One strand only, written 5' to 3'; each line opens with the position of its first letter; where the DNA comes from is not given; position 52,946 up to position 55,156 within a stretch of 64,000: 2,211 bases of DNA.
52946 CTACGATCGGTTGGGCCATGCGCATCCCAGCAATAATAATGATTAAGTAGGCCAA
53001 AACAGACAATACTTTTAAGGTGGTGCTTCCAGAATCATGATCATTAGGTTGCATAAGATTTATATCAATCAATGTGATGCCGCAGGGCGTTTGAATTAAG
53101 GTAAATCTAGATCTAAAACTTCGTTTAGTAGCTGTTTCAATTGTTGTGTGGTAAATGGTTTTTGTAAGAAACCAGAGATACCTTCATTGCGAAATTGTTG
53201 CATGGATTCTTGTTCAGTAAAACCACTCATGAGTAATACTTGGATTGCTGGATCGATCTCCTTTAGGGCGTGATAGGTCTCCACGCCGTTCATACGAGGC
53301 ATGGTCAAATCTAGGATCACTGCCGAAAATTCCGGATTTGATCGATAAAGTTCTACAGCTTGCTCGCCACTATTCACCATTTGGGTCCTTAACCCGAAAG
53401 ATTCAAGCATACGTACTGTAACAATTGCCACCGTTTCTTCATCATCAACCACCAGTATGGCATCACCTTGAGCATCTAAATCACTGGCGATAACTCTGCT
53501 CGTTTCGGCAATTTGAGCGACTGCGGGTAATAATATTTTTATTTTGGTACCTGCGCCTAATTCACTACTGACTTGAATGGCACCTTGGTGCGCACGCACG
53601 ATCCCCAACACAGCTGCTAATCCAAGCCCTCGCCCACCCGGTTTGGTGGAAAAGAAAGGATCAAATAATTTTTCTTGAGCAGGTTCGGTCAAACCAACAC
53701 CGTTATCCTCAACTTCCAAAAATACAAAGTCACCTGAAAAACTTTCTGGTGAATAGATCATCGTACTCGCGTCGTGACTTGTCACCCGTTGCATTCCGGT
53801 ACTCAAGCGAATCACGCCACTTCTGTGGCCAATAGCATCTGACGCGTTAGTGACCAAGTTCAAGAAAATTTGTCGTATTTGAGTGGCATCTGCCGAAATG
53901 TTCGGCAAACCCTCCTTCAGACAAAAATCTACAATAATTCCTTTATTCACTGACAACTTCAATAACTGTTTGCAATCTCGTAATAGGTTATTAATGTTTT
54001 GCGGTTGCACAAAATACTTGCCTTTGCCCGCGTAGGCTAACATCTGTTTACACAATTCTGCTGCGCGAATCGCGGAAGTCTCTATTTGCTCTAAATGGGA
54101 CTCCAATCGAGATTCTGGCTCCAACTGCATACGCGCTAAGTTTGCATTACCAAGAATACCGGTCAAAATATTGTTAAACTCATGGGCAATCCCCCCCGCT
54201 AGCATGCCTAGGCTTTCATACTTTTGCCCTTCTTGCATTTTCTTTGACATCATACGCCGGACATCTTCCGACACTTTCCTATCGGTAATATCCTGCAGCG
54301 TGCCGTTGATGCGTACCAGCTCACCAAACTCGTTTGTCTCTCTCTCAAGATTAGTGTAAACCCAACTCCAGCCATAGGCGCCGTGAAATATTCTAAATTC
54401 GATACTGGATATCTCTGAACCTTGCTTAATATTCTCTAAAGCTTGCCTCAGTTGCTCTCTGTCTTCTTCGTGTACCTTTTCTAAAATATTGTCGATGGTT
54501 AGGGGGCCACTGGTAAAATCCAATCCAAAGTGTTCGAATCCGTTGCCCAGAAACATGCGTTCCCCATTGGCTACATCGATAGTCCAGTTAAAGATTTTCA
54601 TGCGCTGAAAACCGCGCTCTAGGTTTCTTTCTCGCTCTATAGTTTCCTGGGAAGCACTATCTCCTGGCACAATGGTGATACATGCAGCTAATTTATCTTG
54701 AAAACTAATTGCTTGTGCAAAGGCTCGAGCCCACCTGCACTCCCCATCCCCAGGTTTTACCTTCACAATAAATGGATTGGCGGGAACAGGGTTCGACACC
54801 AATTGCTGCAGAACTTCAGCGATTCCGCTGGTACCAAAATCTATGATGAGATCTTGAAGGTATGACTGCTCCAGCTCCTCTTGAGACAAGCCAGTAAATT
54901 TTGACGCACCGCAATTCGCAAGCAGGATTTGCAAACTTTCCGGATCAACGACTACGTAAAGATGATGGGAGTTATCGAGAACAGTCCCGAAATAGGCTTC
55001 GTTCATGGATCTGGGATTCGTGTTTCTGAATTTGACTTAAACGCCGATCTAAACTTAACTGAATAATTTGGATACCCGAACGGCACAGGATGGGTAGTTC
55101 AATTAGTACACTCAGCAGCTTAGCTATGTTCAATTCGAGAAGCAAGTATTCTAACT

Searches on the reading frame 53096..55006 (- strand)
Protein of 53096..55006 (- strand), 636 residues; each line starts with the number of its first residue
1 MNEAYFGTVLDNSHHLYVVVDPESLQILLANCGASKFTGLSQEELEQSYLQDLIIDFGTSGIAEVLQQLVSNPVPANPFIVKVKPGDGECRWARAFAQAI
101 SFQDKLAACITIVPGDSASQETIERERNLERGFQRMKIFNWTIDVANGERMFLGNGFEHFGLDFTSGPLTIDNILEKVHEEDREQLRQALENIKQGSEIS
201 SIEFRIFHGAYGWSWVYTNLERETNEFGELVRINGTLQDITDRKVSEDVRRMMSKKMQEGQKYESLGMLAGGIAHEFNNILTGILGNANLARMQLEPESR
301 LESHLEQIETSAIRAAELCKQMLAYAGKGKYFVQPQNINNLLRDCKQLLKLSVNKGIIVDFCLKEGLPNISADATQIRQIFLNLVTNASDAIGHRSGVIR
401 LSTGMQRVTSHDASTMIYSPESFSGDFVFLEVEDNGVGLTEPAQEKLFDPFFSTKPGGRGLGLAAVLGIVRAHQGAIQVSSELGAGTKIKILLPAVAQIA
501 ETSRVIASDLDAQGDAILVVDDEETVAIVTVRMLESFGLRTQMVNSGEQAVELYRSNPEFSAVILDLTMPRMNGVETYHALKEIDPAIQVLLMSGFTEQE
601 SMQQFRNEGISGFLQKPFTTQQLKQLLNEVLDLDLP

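Call 62: search_protein_families(library=pfam, proteins=[window:53096-55006:-], max_evalue=0.00001)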
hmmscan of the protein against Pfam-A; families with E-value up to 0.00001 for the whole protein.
window:53096-55006:- (636 aa): 5 families
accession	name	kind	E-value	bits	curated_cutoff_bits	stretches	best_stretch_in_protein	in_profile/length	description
PF00072.30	Response_reg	-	8.4e-23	81.1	30.2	1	517-627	1-110/111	Response regulator receiver domain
PF02518.31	HATPase_c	-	1.9e-19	70.6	26.4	1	373-495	2-109/111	Histidine kinase-, DNA gyrase B-, and HSP90-like ATPase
PF08447.18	PAS_3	-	9.8e-10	39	25.6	1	164-236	16-88/89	PAS fold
PF00512.31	HisKA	-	3.2e-08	33.9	26.9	1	267-326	3-61/66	His Kinase A (phospho-acceptor) domain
PF00989.32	PAS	-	1.9e-06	28.3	22.6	0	8-77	5-73/113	PAS fold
